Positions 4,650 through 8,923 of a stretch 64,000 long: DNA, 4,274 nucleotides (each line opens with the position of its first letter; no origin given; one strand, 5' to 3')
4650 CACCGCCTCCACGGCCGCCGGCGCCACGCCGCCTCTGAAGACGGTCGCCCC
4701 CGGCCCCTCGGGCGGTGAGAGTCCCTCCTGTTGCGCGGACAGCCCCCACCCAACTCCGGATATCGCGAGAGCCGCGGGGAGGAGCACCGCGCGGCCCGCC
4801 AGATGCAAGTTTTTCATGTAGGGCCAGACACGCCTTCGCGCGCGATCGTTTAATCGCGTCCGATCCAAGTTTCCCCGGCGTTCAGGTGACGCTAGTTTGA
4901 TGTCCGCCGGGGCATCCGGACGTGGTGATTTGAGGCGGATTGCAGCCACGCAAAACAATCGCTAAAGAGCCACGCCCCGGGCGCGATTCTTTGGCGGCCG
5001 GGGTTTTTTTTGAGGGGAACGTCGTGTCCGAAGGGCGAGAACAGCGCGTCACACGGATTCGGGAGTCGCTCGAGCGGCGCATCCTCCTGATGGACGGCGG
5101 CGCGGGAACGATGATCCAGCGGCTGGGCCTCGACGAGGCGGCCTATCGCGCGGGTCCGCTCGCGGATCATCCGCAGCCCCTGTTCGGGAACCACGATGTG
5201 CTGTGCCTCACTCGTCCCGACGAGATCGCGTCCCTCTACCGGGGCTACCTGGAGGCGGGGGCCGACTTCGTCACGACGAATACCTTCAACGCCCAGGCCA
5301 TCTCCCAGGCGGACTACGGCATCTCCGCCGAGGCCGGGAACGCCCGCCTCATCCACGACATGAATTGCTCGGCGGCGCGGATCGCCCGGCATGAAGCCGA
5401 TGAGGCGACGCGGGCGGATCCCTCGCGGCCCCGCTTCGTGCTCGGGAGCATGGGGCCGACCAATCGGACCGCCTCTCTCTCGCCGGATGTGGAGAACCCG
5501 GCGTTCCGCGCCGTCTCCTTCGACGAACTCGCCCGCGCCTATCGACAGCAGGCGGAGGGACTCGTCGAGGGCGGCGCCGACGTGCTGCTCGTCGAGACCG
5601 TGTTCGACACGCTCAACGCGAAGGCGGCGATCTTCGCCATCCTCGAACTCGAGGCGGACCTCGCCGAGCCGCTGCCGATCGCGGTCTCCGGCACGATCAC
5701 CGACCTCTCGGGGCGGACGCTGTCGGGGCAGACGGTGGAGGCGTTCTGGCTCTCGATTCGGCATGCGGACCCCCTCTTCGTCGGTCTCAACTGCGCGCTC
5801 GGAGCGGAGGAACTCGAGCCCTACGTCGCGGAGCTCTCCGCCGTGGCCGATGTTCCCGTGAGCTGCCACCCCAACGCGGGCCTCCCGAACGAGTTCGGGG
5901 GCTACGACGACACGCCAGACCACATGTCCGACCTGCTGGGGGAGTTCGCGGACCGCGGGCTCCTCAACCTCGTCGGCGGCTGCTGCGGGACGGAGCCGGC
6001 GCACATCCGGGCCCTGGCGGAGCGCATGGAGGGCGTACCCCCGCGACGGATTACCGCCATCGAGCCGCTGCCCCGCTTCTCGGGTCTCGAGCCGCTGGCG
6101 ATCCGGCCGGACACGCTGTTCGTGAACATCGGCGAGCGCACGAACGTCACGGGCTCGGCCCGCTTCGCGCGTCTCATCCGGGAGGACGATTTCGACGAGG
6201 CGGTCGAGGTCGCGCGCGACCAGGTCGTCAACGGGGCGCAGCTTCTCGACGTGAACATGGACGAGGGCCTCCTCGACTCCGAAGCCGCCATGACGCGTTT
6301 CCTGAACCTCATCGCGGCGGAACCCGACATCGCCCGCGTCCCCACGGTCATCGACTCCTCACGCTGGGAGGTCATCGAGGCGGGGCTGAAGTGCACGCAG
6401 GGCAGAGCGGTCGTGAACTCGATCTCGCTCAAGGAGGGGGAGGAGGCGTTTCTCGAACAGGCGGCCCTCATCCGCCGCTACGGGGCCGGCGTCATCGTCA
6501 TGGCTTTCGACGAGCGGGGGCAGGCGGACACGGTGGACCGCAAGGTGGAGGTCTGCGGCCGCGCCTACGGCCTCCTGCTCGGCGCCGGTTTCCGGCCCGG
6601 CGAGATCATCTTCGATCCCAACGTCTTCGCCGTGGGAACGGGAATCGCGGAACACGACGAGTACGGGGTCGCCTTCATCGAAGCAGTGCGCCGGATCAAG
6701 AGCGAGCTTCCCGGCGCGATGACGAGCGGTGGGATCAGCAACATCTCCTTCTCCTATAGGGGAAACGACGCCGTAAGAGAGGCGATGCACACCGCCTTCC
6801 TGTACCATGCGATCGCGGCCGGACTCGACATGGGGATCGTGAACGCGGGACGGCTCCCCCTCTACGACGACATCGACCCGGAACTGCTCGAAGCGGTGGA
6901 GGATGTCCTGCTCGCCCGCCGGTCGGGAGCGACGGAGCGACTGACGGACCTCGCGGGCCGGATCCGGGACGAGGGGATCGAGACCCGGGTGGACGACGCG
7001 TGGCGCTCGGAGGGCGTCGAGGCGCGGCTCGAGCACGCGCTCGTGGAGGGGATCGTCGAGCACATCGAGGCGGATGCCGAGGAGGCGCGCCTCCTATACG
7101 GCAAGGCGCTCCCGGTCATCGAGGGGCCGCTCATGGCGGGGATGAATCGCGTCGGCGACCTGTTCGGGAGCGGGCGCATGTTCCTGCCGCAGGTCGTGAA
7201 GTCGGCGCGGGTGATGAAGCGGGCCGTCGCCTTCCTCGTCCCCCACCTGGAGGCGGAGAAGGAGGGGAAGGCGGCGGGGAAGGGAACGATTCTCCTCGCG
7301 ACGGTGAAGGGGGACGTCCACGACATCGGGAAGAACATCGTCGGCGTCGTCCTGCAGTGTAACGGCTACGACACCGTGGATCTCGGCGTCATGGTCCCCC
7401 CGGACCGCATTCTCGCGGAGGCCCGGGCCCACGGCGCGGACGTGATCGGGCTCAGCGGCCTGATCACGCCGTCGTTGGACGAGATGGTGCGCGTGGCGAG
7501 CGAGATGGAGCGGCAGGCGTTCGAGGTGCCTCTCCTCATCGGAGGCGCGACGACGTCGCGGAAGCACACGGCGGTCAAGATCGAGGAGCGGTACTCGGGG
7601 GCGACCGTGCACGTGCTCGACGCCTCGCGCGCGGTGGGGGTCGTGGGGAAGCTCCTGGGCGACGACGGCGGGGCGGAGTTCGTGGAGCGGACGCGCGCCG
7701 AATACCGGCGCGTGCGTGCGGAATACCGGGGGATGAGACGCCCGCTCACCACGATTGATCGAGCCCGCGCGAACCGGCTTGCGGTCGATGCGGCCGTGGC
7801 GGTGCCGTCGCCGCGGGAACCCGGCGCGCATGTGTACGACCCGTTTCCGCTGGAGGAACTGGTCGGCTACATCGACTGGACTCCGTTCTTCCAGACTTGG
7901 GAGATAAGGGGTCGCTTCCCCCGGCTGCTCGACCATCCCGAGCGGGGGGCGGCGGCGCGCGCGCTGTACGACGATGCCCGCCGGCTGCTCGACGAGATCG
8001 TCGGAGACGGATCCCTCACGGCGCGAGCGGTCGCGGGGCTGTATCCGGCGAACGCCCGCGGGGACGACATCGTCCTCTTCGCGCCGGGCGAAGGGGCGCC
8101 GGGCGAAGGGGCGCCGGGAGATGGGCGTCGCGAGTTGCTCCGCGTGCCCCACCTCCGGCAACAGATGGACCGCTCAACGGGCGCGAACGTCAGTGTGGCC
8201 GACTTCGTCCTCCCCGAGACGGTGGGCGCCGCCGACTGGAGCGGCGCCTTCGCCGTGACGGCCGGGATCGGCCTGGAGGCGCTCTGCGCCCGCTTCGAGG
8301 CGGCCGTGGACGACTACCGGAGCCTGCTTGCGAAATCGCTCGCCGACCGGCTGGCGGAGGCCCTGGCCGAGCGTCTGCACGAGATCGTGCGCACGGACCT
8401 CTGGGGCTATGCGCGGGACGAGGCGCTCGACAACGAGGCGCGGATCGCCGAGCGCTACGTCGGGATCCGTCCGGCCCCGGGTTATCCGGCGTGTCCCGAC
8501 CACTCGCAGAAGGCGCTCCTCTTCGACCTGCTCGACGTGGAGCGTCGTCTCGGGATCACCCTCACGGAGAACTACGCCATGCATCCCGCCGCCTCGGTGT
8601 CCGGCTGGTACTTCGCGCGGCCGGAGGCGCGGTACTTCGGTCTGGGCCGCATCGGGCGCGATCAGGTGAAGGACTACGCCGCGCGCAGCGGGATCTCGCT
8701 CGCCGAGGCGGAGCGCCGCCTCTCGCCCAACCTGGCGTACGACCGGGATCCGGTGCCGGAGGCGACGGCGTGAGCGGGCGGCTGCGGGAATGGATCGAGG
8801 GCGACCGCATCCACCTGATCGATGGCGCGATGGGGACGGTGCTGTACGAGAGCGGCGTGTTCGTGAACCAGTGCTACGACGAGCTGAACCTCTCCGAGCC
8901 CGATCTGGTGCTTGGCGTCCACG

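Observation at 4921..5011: SAM-II riboswitch wired to a transcription terminator/antiterminator switch upstream of metH-yitJ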

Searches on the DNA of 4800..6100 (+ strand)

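Call 13: search_rna_families(sources=[L001, L002, L003, L004, L009, L010, L026, L030, L005, L006, L007, L008, L011, L012, L013, L016, L020, L045, L059, L040], threshold=gathering, show_alignments=0)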
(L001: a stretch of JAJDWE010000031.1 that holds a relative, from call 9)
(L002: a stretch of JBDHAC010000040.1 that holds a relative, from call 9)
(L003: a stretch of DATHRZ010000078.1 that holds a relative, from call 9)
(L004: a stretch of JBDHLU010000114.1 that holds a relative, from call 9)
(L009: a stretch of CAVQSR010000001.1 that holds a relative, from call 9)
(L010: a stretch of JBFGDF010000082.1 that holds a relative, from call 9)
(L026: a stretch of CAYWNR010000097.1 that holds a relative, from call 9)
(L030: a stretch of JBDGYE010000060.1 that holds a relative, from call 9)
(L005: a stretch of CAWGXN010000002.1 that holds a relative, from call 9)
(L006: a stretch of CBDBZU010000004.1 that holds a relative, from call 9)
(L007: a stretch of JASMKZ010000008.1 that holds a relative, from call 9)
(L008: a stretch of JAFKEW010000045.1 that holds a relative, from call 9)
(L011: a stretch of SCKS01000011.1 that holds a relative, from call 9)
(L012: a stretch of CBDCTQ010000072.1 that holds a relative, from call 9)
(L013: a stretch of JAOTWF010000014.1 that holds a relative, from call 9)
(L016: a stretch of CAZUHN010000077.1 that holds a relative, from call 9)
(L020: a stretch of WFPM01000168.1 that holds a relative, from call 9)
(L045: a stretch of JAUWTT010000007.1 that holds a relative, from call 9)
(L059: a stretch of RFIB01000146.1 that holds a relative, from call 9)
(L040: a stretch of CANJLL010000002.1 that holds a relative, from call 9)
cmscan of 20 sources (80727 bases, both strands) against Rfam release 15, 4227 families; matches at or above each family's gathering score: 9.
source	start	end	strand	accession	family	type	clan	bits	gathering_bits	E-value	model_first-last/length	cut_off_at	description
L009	1353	1427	+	RF00521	SAM_alpha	Cis-reg; riboswitch;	-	60.9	36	4.1e-11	1-79/79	no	Alpha-proteobacteria SAM riboswitch aptamer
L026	1290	1364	+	RF00521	SAM_alpha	Cis-reg; riboswitch;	-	52.9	36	6.1e-09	1-79/79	no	Alpha-proteobacteria SAM riboswitch aptamer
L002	1396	1471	+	RF00521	SAM_alpha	Cis-reg; riboswitch;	-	52.4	36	8.5e-09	1-79/79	no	Alpha-proteobacteria SAM riboswitch aptamer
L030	1398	1473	+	RF00521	SAM_alpha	Cis-reg; riboswitch;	-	50.4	36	3e-08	1-79/79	no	Alpha-proteobacteria SAM riboswitch aptamer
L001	1389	1462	+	RF00521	SAM_alpha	Cis-reg; riboswitch;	-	48.8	36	7.9e-08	1-79/79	no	Alpha-proteobacteria SAM riboswitch aptamer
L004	1386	1461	+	RF00521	SAM_alpha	Cis-reg; riboswitch;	-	46.4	36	3.6e-07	1-79/79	no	Alpha-proteobacteria SAM riboswitch aptamer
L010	1344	1418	+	RF00521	SAM_alpha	Cis-reg; riboswitch;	-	45.1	36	7.9e-07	1-79/79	no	Alpha-proteobacteria SAM riboswitch aptamer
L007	1400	1475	+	RF00521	SAM_alpha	Cis-reg; riboswitch;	-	43.3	36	2.4e-06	1-79/79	no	Alpha-proteobacteria SAM riboswitch aptamer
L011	1395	1472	+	RF00521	SAM_alpha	Cis-reg; riboswitch;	-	39.7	36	2.3e-05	1-79/79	no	Alpha-proteobacteria SAM riboswitch aptamer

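Call 49: search_rna_families(source=window, start=4800, end=5100, threshold=evalue, max_evalue=10)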
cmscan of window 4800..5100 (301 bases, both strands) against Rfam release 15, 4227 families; matches with E-value up to 10: 6.
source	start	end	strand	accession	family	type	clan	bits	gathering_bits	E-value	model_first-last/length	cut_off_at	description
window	4912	4985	+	RF00521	SAM_alpha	Cis-reg; riboswitch;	-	45.1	36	2.9e-09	1-79/79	no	Alpha-proteobacteria SAM riboswitch aptamer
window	4916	4975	+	RF01726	SAM-II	Cis-reg; riboswitch;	-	29.8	44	0.0006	1-60/60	no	SAM-II riboswitch aptamer (SAM-II long loop)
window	4854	5012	+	RF02230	sX11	Gene; sRNA;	-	17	70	0.47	1-138/138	no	Proteobacterial sRNA sX11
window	4993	5034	-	RF03044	Proteo-phage-1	Gene; sRNA;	-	15.2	42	2.5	1-82/82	no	Proteo-phage-1 RNA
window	4877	4981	+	RF01297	sR40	Gene; snRNA; snoRNA; CD-box;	-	15.1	50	1.1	1-61/61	no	Small nucleolar RNA sR40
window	4872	5011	+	RF02837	anti-hemB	Gene; sRNA;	-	14.6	49.5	0.55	1-81/81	no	Burkholderia RNA 7 (anti-hemB)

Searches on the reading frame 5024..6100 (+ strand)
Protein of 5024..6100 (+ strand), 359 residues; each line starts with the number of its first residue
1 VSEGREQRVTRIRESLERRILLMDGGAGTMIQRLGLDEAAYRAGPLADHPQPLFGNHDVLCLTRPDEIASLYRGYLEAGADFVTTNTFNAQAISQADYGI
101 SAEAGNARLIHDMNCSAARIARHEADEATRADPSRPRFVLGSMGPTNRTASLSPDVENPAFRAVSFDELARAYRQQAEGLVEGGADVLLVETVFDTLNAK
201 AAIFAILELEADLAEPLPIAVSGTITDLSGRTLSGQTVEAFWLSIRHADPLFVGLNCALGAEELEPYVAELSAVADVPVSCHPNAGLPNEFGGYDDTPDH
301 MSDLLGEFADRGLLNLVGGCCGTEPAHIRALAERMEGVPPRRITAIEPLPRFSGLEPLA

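Call 9: find_related_loci(query=window:5024-6100:+, collection=genome_contigs, flank=1500)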
Query window:5024-6100:+ (359 aa) in genome_contigs; peptide patterns used: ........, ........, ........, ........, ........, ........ (x = any residue, [..] = any of these).
600 stretches matched a pattern (row limit reached: there are more); 596 encode a relative of the query (tblastn E <= 1e-3); the best 80 are kept; 80 distinct loci.
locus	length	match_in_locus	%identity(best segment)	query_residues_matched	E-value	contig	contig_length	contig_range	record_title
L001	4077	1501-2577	84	1-359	0e+0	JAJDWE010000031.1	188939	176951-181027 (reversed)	MAG: Gemmatimonadetes bacterium isolate jk18x22bins.97 k141_536597, whole genome shotgun sequence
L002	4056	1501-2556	64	1-358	6e-143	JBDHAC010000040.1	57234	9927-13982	MAG: Gemmatimonadota bacterium isolate M3-44_Bin_136 M3-44_Bin_136_scaffold_4360, whole genome shotgun sequence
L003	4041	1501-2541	67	4-356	3e-141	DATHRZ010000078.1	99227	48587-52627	MAG TPA_asm: Gemmatimonadota bacterium isolate SMAG_U16038 k141_675445, whole genome shotgun sequence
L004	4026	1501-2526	59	11-358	5e-139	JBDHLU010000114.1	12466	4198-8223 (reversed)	MAG: Gemmatimonadota bacterium isolate AB_69_Bin_222 AB_69_Bin_222_scaffold_7643, whole genome shotgun sequence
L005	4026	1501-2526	59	12-359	6e-134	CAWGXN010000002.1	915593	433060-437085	MAG: uncultured Alphaproteobacteria bacterium isolate MFD01721.bin.2.6 genome assembly, contig: contig_29648, whole geno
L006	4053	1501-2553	57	2-358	2e-132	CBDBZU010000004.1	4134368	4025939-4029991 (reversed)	MAG: bacterium isolate 14075d2c-179b-4e0f-9294-86ba791e4164 genome assembly, contig: contig_4, whole genome shotgun sequ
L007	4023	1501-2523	54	12-358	1e-132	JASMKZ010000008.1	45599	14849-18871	MAG: Candidatus Neomarinimicrobiota bacterium isolate Arabian9_MAG_28 NODE_8_length_45599_cov_7.563112, whole genome sho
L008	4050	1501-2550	57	1-358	1e-132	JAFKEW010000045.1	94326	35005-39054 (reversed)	MAG: Alphaproteobacteria bacterium isolate SCN18_26_2_15_R1_B_62_24 SCN18_26_2_15_R1_B_scaffold_352, whole genome shotgu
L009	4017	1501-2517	63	14-358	4e-133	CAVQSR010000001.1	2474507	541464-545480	MAG: uncultured Gemmatimonadales bacterium isolate MFD09964.bin.1.77 genome assembly, contig: contig_14889, whole genome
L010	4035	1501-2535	61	8-358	2e-132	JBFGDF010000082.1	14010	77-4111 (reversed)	MAG: Gemmatimonadales bacterium isolate Mix_sand02.2020.12.D.33 k141_594917_length_14010_cov_14.0555, whole genome shotg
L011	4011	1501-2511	59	12-358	1e-131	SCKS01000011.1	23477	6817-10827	Candidatus Neomarinimicrobiota bacterium strain D37C9 D37C9_334, whole genome shotgun sequence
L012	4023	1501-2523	56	12-358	4e-131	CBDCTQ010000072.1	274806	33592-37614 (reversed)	MAG: Saprospiraceae bacterium isolate 1ab7e0f0-3907-407f-9b0c-1ef4ebadb405 genome assembly, contig: contig_72, whole gen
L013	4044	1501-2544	57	5-358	7e-131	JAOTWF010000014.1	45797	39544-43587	MAG: Gammaproteobacteria bacterium isolate 13_May_SF_Bin71 13_May_SF_Bin71_scaffold_415_c1, whole genome shotgun sequenc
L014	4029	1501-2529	57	6-358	4e-130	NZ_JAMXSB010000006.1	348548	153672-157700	Pleionea sp. CnH1-48 NODE_6_length_348548_cov_33.316075, whole genome shotgun sequence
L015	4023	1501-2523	58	12-358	4e-130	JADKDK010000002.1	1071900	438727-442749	MAG: Gammaproteobacteria bacterium isolate OdNW_18-Q3-R42-56_BATAC.277 tig00000455-10-10774010, whole genome shotgun seq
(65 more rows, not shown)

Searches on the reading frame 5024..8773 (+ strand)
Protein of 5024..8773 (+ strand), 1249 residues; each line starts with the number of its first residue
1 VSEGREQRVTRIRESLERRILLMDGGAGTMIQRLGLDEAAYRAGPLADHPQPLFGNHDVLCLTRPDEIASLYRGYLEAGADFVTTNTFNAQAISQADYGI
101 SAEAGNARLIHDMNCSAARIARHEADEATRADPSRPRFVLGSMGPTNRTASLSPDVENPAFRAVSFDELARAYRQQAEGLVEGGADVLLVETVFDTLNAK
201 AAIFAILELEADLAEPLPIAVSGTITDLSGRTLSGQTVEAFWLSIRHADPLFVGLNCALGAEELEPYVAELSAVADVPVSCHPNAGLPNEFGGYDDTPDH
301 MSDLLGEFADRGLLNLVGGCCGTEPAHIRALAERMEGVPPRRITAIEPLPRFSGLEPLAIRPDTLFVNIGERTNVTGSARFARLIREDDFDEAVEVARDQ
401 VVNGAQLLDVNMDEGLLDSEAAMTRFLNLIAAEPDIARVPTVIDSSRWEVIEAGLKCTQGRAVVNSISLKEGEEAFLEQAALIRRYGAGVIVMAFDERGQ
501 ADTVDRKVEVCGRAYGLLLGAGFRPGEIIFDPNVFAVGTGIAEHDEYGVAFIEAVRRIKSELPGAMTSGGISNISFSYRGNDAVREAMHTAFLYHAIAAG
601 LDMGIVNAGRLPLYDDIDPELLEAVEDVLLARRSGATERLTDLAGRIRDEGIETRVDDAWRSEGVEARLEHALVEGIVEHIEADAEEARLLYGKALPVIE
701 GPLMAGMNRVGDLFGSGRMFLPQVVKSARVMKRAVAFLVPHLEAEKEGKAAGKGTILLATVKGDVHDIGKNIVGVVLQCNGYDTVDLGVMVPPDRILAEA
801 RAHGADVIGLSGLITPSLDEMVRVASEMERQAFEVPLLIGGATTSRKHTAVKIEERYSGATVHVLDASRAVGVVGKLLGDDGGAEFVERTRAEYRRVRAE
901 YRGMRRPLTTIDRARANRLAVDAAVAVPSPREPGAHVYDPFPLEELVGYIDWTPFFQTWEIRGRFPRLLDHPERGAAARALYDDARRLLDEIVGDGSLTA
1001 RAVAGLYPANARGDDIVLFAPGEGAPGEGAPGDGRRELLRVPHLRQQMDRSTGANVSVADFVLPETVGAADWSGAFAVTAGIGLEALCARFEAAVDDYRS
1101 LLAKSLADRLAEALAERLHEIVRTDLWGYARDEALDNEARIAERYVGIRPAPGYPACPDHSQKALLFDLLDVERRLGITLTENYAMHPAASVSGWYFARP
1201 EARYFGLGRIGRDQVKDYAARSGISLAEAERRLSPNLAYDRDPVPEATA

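Call 6: search_protein_families(library=pfam, proteins=[window:5024-8773:+])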
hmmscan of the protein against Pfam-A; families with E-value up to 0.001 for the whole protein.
window:5024-8773:+ (1249 aa): 5 families
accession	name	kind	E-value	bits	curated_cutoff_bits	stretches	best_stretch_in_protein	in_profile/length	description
PF02965.22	Met_synt_B12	-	1.4e-109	366.2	25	1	942-1223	1-273/273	Vitamin B12 dependent methionine synthase, activation domain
PF02574.22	S-methyl_trans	-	2.1e-86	290.7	22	1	21-334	1-282/283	Homocysteine S-methyltransferase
PF00809.28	Pterin_bind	-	1.3e-55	189.2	25.5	1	370-607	1-244/244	Pterin binding enzyme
PF02607.22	B12-binding_2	-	1.4e-21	76.8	23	1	666-738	2-73/74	B12 binding domain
PF02310.24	B12-binding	-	9.9e-21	74.3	32.1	1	755-844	2-93/121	B12 binding domain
